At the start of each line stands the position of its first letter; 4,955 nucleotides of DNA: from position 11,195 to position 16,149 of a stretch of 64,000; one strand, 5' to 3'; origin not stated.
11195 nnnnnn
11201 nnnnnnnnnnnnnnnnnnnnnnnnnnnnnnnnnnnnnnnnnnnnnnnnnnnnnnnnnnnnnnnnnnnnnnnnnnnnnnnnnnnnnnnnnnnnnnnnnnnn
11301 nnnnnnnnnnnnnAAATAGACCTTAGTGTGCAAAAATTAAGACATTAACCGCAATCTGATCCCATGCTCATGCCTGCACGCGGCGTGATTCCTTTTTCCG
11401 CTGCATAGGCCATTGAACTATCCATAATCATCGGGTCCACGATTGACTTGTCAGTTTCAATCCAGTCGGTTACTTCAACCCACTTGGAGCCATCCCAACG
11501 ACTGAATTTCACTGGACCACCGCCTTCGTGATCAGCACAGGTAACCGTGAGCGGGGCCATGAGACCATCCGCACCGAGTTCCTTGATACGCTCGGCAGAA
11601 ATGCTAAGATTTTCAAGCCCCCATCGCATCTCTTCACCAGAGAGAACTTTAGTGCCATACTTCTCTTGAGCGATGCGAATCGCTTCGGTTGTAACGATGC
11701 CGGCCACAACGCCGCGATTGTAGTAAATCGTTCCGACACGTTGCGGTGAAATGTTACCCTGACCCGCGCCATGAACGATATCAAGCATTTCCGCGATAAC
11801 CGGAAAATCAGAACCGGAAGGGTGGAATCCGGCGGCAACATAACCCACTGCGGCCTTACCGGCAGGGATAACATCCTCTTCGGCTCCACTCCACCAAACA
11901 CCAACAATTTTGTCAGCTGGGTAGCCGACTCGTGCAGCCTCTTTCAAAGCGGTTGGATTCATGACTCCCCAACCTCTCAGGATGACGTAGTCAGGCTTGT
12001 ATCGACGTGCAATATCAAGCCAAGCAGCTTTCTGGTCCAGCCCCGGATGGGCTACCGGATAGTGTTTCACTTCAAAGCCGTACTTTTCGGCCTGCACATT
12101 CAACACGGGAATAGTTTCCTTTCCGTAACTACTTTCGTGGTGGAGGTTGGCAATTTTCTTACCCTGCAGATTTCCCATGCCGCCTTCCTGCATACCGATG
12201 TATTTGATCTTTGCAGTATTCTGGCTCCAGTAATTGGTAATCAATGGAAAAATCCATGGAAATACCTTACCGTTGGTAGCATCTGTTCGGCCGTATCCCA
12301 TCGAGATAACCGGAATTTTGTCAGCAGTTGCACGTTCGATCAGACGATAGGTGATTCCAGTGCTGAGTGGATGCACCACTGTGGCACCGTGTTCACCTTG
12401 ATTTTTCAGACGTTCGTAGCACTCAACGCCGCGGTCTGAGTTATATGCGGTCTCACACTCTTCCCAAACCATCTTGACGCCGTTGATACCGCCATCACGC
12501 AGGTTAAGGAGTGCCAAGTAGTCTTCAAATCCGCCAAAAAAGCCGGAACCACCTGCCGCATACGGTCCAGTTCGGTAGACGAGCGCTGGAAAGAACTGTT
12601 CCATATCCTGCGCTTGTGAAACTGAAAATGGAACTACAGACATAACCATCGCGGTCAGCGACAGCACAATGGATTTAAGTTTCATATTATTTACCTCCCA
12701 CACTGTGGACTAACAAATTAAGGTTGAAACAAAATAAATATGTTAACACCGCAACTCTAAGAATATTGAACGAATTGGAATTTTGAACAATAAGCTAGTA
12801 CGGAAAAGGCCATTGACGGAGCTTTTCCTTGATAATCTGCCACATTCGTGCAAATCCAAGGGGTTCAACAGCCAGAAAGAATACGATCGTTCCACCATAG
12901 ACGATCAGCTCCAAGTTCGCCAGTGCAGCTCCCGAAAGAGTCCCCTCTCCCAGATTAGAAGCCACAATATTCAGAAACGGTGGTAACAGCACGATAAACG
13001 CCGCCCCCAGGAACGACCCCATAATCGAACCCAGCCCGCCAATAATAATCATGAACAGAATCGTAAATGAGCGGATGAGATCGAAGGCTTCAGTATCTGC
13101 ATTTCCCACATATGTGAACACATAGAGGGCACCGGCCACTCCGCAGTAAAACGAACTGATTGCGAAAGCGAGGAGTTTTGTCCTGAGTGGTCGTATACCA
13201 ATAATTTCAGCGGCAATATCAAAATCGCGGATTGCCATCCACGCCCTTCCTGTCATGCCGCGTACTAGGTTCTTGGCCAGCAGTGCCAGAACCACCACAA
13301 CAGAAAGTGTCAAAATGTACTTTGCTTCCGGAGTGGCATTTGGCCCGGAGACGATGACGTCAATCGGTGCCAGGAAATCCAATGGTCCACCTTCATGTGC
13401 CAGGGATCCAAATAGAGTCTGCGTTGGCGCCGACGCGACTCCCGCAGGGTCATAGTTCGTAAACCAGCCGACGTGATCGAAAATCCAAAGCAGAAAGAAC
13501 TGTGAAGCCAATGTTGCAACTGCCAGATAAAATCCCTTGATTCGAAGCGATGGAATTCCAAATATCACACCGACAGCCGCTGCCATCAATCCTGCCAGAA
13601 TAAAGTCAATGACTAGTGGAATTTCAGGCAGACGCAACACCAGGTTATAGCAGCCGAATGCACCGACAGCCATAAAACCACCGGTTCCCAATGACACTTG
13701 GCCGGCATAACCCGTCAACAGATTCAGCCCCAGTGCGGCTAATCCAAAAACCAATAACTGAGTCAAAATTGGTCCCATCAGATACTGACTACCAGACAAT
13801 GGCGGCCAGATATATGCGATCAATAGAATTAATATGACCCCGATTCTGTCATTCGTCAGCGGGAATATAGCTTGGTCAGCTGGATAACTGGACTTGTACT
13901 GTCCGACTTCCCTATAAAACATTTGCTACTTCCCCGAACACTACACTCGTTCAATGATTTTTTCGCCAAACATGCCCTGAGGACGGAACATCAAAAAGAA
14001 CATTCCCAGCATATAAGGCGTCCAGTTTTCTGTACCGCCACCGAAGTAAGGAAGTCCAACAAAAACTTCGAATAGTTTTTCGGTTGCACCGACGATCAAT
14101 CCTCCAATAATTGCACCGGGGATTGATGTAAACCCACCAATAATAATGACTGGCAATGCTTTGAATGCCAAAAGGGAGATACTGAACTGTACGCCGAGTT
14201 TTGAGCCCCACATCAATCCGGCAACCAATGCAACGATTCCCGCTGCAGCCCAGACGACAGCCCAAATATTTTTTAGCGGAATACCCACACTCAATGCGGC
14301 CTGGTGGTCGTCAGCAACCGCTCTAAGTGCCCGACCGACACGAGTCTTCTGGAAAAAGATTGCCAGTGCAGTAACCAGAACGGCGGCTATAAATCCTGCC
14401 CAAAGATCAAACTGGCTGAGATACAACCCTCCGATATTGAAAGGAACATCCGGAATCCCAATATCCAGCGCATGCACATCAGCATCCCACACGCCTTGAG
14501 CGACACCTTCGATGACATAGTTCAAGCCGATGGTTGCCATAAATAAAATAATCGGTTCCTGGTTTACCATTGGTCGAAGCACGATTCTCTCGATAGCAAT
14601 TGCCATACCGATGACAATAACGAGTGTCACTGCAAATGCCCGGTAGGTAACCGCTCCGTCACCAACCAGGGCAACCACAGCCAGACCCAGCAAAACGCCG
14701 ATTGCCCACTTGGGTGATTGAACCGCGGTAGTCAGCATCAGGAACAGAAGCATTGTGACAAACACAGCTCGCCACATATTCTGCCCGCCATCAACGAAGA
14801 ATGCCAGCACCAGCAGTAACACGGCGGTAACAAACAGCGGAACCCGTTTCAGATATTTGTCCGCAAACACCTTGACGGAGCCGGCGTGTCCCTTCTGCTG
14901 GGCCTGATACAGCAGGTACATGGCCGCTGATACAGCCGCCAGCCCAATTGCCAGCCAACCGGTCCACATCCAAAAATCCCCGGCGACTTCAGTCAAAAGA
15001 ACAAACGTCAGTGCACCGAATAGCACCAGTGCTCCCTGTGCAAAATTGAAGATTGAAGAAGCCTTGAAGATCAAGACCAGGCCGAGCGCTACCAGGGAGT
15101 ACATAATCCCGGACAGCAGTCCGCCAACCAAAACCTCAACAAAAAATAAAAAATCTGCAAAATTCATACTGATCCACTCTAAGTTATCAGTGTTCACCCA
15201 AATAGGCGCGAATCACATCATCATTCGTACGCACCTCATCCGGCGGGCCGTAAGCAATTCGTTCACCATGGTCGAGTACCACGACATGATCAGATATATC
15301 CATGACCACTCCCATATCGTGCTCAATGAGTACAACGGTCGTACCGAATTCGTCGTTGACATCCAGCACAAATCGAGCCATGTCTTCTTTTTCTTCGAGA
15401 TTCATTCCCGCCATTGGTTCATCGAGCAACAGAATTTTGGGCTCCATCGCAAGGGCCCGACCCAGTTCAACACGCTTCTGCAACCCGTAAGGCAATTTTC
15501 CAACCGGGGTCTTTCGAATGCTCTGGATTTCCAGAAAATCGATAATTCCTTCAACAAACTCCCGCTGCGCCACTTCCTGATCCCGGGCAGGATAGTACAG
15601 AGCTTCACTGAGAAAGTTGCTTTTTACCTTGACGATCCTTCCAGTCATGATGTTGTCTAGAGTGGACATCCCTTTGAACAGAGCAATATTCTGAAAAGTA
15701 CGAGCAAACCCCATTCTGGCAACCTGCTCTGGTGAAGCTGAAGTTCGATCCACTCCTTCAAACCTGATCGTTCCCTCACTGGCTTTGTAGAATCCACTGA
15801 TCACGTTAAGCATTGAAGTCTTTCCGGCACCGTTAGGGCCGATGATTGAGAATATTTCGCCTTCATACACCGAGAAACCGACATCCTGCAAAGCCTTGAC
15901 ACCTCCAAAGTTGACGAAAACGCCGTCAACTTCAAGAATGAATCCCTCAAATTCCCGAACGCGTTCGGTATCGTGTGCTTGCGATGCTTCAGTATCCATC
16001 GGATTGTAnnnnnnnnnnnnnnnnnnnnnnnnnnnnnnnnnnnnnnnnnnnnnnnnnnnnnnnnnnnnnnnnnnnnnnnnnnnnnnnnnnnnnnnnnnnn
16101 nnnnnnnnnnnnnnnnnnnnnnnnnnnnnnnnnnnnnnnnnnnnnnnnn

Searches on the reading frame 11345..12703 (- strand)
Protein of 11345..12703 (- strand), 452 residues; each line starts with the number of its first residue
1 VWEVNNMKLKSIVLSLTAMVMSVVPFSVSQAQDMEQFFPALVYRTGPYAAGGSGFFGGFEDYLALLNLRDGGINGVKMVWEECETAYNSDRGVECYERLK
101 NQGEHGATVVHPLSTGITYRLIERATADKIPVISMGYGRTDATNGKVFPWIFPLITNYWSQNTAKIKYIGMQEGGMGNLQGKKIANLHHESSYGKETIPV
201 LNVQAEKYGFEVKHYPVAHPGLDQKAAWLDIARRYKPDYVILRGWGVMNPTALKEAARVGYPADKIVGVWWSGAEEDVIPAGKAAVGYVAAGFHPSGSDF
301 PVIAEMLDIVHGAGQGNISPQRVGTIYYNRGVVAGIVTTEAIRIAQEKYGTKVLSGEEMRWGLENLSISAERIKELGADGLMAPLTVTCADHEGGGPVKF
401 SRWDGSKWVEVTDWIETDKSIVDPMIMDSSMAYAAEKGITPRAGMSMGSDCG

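Call 43: search_protein_families(library=pfam, proteins=[window:11345-12703:-], max_evalue=1e-8)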
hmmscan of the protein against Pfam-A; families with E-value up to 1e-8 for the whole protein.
window:11345-12703:- (452 aa): 1 family
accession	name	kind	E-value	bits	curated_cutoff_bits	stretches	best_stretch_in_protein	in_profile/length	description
PF13458.12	Peripla_BP_6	-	2.3e-40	139.8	31.7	1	40-405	6-341/343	Periplasmic binding protein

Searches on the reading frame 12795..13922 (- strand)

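Call 43: search_protein_families(library=pfam, proteins=[window:12795-13922:-], max_evalue=1e-8)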
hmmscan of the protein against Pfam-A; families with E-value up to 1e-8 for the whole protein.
window:12795-13922:- (375 aa): 1 family
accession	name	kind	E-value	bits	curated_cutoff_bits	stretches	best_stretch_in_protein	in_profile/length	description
PF02653.21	BPD_transp_2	-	1.7e-34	119.7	26.8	1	52-350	5-269/269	Branched-chain amino acid transport system / permease component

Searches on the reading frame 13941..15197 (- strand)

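Call 43: search_protein_families(library=pfam, proteins=[window:13941-15197:-], max_evalue=1e-8)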
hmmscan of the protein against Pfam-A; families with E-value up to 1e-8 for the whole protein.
window:13941-15197:- (418 aa): 1 family
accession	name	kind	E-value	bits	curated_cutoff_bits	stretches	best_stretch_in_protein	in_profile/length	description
PF02653.21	BPD_transp_2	-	6e-24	85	26.8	1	168-400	37-264/269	Branched-chain amino acid transport system / permease component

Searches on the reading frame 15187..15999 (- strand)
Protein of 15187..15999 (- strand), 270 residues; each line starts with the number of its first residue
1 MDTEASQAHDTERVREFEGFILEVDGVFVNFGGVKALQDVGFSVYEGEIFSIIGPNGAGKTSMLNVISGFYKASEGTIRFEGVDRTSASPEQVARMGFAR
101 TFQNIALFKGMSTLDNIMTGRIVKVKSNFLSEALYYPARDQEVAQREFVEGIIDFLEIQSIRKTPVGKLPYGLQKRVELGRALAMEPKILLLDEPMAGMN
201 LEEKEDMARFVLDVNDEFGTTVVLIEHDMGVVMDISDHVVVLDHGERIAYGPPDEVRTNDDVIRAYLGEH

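Call 43: search_protein_families(library=pfam, proteins=[window:15187-15999:-], max_evalue=1e-8)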
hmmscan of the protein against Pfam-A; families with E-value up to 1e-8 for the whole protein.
window:15187-15999:- (270 aa): 2 families
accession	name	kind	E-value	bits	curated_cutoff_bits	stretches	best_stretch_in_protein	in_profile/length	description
PF00005.33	ABC_tran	-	2e-28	100.1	25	1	37-197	1-137/137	ABC transporter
PF12399.14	BCA_ABC_TP_C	-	1.4e-09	37.7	25.5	1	247-270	2-25/27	Branched-chain amino acid ATP-binding cassette transporter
